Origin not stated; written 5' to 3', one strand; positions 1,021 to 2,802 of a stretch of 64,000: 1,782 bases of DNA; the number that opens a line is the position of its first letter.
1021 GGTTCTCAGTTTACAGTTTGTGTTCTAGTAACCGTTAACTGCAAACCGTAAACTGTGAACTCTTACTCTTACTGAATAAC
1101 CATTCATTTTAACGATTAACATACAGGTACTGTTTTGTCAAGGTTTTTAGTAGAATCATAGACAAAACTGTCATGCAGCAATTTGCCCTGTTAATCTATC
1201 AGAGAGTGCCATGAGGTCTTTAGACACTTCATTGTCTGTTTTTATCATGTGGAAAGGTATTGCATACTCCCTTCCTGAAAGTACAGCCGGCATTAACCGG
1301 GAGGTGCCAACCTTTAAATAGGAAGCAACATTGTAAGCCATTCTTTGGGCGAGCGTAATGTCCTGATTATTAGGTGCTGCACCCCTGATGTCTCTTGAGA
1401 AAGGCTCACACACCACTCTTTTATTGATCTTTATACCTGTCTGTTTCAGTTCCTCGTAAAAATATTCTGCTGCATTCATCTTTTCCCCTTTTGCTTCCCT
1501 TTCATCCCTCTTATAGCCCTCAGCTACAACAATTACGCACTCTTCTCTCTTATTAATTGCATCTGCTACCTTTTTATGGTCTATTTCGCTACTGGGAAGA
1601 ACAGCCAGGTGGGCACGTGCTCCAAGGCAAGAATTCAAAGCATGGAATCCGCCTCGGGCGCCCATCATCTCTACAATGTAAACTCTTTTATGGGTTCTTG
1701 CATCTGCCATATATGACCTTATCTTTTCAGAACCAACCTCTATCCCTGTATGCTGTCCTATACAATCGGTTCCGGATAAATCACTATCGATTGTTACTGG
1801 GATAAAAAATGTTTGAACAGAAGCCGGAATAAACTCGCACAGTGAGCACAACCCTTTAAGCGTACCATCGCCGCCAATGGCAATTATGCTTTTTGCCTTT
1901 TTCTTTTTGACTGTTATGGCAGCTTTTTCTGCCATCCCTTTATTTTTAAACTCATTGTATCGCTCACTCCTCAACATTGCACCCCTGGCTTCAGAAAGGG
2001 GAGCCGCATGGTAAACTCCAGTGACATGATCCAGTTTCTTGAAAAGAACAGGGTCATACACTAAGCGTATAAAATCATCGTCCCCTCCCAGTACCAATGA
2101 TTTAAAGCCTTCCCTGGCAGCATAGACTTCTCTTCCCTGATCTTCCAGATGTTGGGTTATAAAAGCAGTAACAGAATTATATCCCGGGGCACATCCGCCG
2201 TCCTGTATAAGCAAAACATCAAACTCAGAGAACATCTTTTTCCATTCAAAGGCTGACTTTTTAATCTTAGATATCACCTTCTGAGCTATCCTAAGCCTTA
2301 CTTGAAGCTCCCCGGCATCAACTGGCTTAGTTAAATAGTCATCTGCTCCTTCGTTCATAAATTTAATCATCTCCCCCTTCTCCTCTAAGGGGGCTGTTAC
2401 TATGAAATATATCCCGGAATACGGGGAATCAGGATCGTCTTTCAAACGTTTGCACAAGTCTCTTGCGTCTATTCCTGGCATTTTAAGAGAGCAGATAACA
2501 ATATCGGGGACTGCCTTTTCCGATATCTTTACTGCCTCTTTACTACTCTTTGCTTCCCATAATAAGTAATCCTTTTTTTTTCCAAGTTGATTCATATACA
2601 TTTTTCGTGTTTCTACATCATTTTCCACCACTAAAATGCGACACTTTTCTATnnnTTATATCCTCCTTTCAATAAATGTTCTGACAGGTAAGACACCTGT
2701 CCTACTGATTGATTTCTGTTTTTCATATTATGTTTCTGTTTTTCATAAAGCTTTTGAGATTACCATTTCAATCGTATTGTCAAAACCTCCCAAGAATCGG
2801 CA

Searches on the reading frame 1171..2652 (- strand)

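Call 12: search_protein_families(library=phrogs, proteins=[window:1171-2652:-], max_evalue=0.001)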
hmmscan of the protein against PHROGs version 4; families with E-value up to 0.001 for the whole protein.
window:1171-2652:- (493 aa): 4 families
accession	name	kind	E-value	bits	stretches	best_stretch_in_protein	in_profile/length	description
phrog_9896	-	other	3.7e-23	83.2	1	149-450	8-280/320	phosphofructokinase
phrog_731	-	unknown function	1.5e-18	68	1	5-132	3-125/227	-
phrog_5982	-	unknown function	1.2e-10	41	1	4-128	869-989/1030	-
phrog_20458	-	unknown function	0.00017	20.9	1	4-117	698-810/829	-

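Call 13: search_protein_families(library=pfam, proteins=[window:1171-2652:-], max_evalue=0.001)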
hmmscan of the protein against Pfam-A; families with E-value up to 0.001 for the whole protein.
window:1171-2652:- (493 aa): 3 families
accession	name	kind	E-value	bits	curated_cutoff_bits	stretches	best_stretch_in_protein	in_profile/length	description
PF00365.25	PFK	-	7.1e-49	167.1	30.9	1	146-444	2-275/277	Phosphofructokinase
PF00072.30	Response_reg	-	9e-16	58.5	30.2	1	6-120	1-110/111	Response regulator receiver domain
PF00781.29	DAGK_cat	-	0.00063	19.8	23.6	0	233-269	36-72/125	Diacylglycerol kinase catalytic domain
